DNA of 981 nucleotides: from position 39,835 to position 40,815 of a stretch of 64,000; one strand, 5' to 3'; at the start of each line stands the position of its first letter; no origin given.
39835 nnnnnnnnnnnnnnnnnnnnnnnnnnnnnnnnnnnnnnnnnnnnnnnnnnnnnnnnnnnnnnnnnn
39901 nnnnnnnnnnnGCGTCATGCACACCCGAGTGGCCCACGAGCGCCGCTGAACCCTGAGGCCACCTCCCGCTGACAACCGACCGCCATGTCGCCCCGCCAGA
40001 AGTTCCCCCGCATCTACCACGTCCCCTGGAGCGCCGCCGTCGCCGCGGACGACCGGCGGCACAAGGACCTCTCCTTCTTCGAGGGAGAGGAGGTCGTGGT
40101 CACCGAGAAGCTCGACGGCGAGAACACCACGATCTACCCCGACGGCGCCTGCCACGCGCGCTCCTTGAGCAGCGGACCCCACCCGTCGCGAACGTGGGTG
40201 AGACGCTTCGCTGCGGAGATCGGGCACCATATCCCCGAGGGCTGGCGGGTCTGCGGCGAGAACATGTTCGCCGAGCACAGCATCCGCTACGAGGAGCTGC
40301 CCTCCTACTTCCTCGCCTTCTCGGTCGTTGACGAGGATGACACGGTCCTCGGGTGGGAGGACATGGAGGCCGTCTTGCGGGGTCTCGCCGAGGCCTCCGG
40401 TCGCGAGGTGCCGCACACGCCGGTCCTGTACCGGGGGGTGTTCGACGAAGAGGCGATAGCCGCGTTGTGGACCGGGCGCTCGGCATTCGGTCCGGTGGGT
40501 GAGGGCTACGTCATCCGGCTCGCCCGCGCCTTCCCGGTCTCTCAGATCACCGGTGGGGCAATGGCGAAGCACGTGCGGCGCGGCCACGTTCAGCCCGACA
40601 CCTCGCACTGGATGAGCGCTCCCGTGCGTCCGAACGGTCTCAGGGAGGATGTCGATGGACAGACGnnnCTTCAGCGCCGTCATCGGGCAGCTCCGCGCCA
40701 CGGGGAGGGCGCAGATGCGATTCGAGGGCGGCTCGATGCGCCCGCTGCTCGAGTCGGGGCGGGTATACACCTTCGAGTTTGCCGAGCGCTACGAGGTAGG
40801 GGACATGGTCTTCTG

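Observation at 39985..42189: RNA-ligase-like / small S24-like / MoxR AAA+ three-gene cluster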

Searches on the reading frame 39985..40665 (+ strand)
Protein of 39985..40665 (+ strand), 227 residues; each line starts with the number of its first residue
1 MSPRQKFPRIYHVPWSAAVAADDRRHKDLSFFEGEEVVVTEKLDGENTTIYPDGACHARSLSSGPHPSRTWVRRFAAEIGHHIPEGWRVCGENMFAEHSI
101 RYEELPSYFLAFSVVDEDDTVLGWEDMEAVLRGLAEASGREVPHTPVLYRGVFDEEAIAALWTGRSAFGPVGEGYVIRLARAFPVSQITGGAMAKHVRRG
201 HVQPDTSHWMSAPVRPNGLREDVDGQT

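Call 3: search_protein_families(library=pfam, proteins=[window:39985-40665:+], max_evalue=0.1)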
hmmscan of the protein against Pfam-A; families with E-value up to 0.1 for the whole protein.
window:39985-40665:+ (227 aa): 1 family
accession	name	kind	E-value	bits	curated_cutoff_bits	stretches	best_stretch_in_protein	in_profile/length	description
PF09414.15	RNA_ligase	-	1.6e-29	103.7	27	1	35-187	1-162/171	RNA ligase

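Call 4: search_protein_families(library=ncbifam, proteins=[window:39985-40665:+], max_evalue=0.1)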
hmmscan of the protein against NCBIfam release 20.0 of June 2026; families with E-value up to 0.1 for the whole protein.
window:39985-40665:+ (227 aa): 1 family
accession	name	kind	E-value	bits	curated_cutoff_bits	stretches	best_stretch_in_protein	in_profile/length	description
TIGR02306.1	RNA_lig_DRB0094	equivalog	0.037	12.9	151.15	0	30-51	154-175/341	RNA ligase (ATP)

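Call 5: search_solved_structures(query=window:39985-40665:+, max_evalue=1, show_alignments=2)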
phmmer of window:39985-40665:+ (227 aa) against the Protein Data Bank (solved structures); distinct sequences matched with E-value up to 1: 0.

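Call 7: find_homologous_proteins(query=window:39985-40665:+, max_evalue=0.00001)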
Query window:39985-40665:+ (227 aa): 1826 proteins with E <= 0.00001 among 2777 candidates; the best 120 are listed.
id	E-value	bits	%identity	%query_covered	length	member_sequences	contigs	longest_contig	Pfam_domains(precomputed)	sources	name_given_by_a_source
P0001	9.3e-153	524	100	100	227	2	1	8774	PF09414.16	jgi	-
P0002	2.3e-74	268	56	96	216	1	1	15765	PF09414.16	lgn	-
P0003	2.2e-69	252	53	99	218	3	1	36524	PF09414.16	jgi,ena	-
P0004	1.0e-68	249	52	96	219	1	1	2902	PF09414.16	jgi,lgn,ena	-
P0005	3.3e-68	248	51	96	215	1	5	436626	PF09414.16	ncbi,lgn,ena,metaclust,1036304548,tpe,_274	metaclust:\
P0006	1.2e-66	243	54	95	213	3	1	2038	PF09414.16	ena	-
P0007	7.1e-66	240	53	98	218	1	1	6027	PF09414.16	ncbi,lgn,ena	-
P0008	2.9e-65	238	51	97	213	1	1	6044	PF09414.16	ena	-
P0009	3.1e-65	238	52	95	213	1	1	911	PF09414.16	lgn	-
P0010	3.4e-65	238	52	97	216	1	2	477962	PF09414.16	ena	-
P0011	3.6e-65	238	50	97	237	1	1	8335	PF09414.16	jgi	jgi:hypothetical protein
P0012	5.7e-65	237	52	94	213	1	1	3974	PF09414.16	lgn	-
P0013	7.0e-65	237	53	96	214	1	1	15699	PF09414.16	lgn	-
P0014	1.6e-64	236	50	96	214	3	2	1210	PF09414.16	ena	-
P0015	1.7e-64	236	50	96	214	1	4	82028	PF09414.16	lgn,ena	-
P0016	1.9e-64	235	53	95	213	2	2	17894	PF09414.16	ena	-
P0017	2.4e-64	235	54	95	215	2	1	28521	PF09414.16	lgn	-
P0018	4.6e-64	234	53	95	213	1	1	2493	PF09414.16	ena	-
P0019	1.1e-63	233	53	96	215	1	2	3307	PF09414.16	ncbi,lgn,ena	-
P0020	1.4e-63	233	52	96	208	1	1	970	PF09414.16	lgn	-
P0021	1.4e-63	233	52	95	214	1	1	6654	PF09414.16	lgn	-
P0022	2.8e-63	232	53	95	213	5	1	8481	PF09414.16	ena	-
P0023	5.5e-63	231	51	95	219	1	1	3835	PF09414.16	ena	-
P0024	6.1e-63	230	54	94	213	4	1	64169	PF09414.16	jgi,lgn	jgi:hypothetical protein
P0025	7.6e-63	230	51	96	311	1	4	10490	PF09414.16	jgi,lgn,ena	-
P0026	8.6e-63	230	50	97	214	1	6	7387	PF09414.16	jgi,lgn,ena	-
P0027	9.1e-63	230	55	95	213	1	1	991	PF09414.16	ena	-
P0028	1.1e-62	230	50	96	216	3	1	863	PF09414.16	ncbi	-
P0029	1.2e-62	230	52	95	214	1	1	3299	PF09414.16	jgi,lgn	jgi:hypothetical protein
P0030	2.8e-62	228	50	94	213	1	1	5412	PF09414.16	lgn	-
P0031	3.1e-62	228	54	94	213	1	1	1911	PF09414.16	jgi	jgi:RNA ligase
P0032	3.3e-62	228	50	96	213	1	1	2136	PF09414.16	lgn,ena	-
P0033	5.8e-62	227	54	94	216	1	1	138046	PF09414.16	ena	-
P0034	6.9e-62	227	55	96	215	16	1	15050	PF09414.16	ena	-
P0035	7.8e-62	227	48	97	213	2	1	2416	PF09414.16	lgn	-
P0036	8.1e-62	227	50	98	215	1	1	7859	PF09414.16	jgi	-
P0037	8.6e-62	227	51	94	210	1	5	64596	PF09414.16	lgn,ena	-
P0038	9.5e-62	227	50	96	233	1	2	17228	PF09414.16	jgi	-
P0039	9.9e-62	227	53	96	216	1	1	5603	PF09414.16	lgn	-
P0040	1.1e-61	226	53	94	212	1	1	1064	PF09414.16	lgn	-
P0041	1.1e-61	226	51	95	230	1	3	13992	PF09414.16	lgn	-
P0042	1.5e-61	226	52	96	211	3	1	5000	PF09414.16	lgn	-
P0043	2.0e-61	226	47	96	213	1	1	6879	PF09414.16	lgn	-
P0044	2.2e-61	225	49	96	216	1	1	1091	PF09414.16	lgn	-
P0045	2.2e-61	225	51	97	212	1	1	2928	PF09414.16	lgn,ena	-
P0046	2.3e-61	225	51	96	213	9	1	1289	PF09414.16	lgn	-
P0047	2.4e-61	225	52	95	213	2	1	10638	PF09414.16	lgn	-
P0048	2.8e-61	225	50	94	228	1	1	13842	PF09414.16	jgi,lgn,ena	-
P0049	3.3e-61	225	54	96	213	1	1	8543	PF09414.16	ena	-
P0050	4.4e-61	224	49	94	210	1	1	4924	PF09414.16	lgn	-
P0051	4.6e-61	224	50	95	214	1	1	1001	PF09414.16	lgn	-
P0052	7.0e-61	224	49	95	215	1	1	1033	PF09414.16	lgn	-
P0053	7.8e-61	224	49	96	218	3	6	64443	PF09414.16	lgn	-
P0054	8.5e-61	223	50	95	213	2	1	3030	PF09414.16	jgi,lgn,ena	-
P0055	9.3e-61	223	52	95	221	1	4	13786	PF09414.16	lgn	-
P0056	9.9e-61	223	50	96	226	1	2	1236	PF09414.16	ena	-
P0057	1.3e-60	223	50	95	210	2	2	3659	PF09414.16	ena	-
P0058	1.3e-60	223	51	96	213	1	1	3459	PF09414.16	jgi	-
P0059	1.3e-60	223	54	95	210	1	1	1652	PF09414.16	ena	-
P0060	1.5e-60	223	49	96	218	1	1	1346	PF09414.16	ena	-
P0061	1.8e-60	222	54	96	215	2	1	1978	PF09414.16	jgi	jgi:hypothetical protein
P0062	2.4e-60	222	51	96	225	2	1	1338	PF09414.16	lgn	-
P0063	3.0e-60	222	48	96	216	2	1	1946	PF09414.16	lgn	-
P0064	3.3e-60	222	51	96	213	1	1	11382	PF09414.16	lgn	-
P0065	3.5e-60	221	51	96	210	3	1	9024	PF09414.16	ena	-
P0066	3.5e-60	221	50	96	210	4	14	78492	PF09414.16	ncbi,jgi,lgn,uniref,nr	ncbi:RNA ligase family protein [Aneurinibacillus aneurinilyticus]|jgi:hypothetical protein|uniref:RN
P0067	3.9e-60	221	49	95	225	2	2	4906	PF09414.16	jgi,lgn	-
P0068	4.0e-60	221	49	96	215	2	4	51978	PF09414.16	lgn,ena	-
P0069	4.6e-60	221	53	95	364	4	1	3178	PF09414.16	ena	-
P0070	4.9e-60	221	49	96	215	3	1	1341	PF09414.16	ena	-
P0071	5.3e-60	221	49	95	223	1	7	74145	PF09414.16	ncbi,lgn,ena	-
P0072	5.4e-60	221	51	96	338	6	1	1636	PF09414.16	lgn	-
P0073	6.0e-60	221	49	96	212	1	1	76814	PF09414.16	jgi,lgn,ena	-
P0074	6.2e-60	221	49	98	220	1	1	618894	PF09414.16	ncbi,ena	-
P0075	6.3e-60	221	50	96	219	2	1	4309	PF09414.16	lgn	-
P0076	6.9e-60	220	50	95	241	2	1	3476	PF09414.16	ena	-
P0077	6.9e-60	220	50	94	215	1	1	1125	PF09414.16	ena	-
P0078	8.6e-60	220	52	95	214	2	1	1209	PF09414.16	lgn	-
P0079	8.8e-60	220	51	96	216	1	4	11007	PF09414.16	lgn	-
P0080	1.1e-59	220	48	96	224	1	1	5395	PF09414.16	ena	-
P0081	1.3e-59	220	50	96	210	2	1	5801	PF09414.16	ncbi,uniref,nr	ncbi:RNA ligase family protein [Aneurinibacillus aneurinilyticus]|uniref:RNA ligase family protein n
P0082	1.8e-59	219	49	96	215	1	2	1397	PF09414.16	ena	-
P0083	1.9e-59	219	49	96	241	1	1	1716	PF09414.16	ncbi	-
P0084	2.3e-59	219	52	95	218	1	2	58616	PF09414.16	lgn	-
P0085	2.3e-59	219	52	95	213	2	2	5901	PF09414.16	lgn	-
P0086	2.6e-59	219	53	96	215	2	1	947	PF09414.16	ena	-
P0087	3.4e-59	218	49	98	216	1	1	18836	PF09414.16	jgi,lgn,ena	-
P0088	4.1e-59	218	51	96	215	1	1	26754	PF09414.16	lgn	-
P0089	4.3e-59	218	50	95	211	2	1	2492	PF09414.16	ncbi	-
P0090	4.9e-59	218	51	95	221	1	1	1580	PF09414.16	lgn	-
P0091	5.1e-59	218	54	96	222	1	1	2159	PF09414.16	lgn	-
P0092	5.9e-59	217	52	96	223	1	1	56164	PF09414.16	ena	-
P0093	6.0e-59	217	51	94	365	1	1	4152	PF09414.16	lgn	-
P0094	6.8e-59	217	49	95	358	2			PF09414.16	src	-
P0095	7.6e-59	217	53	96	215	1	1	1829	PF09414.16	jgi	jgi:hypothetical protein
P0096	8.0e-59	217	49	97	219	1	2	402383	PF09414.16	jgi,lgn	-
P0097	8.5e-59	217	51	97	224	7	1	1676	PF09414.16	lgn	-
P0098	1.2e-58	216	51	94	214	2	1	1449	PF09414.16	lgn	-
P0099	1.2e-58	216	49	97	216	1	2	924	PF09414.16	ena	-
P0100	1.3e-58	216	50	95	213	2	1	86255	PF09414.16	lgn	-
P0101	2.2e-58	216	49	96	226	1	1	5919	PF09414.16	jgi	jgi:hypothetical protein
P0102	2.5e-58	215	50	95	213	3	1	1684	PF09414.16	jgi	jgi:hypothetical protein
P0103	2.6e-58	215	49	97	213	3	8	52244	PF09414.16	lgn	-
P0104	2.9e-58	215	49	96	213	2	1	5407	PF09414.16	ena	-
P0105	2.9e-58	215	51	96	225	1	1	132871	PF09414.16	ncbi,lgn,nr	ncbi:2'-5' RNA ligase [bacterium]|nr:MAG: 2'-5' RNA ligase [bacterium]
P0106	3.1e-58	215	51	95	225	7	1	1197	PF09414.16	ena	-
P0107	3.6e-58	215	52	94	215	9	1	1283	PF09414.16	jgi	jgi:hypothetical protein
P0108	3.8e-58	215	51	95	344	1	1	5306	PF09414.16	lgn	-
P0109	3.8e-58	215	47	95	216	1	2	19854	PF09414.16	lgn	-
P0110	4.3e-58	215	49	95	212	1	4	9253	PF09414.16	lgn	-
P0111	4.4e-58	215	47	97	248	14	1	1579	PF09414.16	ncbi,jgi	jgi:hypothetical protein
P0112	4.4e-58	215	49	97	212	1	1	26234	PF09414.16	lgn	-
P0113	5.6e-58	214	50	96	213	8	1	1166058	PF09414.16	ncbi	ncbi:RNA ligase family protein [Bacillus cereus]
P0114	6.3e-58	214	45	96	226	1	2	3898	PF09414.16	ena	-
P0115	6.9e-58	214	49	96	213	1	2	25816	PF09414.16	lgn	-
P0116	6.9e-58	214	45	97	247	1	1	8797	PF09414.16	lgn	-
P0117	7.8e-58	214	47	97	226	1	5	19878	PF09414.16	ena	-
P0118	8.3e-58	214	49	96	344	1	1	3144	PF09414.16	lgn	-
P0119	8.5e-58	214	49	94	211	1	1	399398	PF09414.16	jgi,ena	jgi:hypothetical protein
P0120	8.8e-58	214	53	98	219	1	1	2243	PF09414.16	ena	-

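Call 8: find_encoding_contigs(protein=P0005, flank=6000, max_places=3)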
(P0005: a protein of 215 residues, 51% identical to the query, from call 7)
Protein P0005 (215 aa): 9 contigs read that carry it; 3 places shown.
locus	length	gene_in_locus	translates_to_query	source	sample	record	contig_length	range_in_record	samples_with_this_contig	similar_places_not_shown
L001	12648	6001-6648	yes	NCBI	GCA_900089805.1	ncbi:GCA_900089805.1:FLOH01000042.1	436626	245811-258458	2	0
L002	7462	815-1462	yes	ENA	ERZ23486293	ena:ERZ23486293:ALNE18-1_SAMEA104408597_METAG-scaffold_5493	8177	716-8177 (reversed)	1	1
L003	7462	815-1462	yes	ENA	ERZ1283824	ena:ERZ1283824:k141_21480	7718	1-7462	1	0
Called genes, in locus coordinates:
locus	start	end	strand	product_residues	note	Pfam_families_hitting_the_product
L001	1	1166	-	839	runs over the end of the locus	-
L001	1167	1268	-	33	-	-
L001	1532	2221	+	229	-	-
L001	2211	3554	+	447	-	-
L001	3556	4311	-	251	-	-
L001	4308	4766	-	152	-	-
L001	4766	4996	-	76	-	-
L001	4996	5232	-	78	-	-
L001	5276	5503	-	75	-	-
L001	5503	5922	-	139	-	-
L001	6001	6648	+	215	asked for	PF09414:RNA_ligase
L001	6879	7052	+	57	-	-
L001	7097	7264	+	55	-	-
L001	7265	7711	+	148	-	-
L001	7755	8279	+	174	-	-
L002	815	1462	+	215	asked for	PF09414:RNA_ligase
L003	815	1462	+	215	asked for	PF09414:RNA_ligase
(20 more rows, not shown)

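Call 9: find_encoding_contigs(protein=P0003, flank=6000, max_places=2)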
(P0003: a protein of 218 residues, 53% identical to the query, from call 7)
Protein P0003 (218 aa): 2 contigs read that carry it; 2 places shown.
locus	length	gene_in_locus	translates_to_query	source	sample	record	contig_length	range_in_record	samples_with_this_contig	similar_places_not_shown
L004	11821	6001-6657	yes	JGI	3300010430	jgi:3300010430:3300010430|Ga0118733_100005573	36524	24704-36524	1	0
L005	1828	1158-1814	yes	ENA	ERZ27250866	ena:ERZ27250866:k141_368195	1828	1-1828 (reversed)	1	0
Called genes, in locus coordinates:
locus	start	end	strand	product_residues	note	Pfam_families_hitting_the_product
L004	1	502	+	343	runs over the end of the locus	PF00709:Adenylsucc_synt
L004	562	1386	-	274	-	-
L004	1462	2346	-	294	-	-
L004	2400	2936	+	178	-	-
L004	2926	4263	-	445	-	-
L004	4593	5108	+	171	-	-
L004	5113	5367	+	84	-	-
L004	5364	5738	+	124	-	-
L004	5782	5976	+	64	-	-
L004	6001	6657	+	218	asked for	PF09414:RNA_ligase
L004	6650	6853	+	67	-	-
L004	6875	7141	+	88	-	-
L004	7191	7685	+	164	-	-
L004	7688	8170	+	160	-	-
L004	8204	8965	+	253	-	PF10127:RlaP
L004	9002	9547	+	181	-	-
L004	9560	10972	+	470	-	-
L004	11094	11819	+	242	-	?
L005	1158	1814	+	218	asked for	PF09414:RNA_ligase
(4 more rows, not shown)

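Call 10: find_encoding_contigs(protein=P0002, flank=6000, max_places=2)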
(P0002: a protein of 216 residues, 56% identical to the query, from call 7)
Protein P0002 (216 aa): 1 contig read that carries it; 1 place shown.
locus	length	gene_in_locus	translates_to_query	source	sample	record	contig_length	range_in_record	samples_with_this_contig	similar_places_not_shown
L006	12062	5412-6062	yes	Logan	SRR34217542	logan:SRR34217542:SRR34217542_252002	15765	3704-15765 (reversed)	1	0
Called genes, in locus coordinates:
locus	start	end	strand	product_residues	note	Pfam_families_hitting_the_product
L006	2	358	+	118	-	?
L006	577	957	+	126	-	-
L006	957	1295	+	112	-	-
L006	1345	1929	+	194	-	-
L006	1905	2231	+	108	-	PF10544:T5orf172, PF13455:MUG113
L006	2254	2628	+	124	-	-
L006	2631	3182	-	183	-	PF00293:NUDIX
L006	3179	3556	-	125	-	-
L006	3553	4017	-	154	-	-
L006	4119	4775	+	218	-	-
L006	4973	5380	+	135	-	-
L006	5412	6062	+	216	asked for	PF09414:RNA_ligase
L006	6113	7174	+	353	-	PF02163:Peptidase_M50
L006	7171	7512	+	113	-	-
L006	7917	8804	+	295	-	-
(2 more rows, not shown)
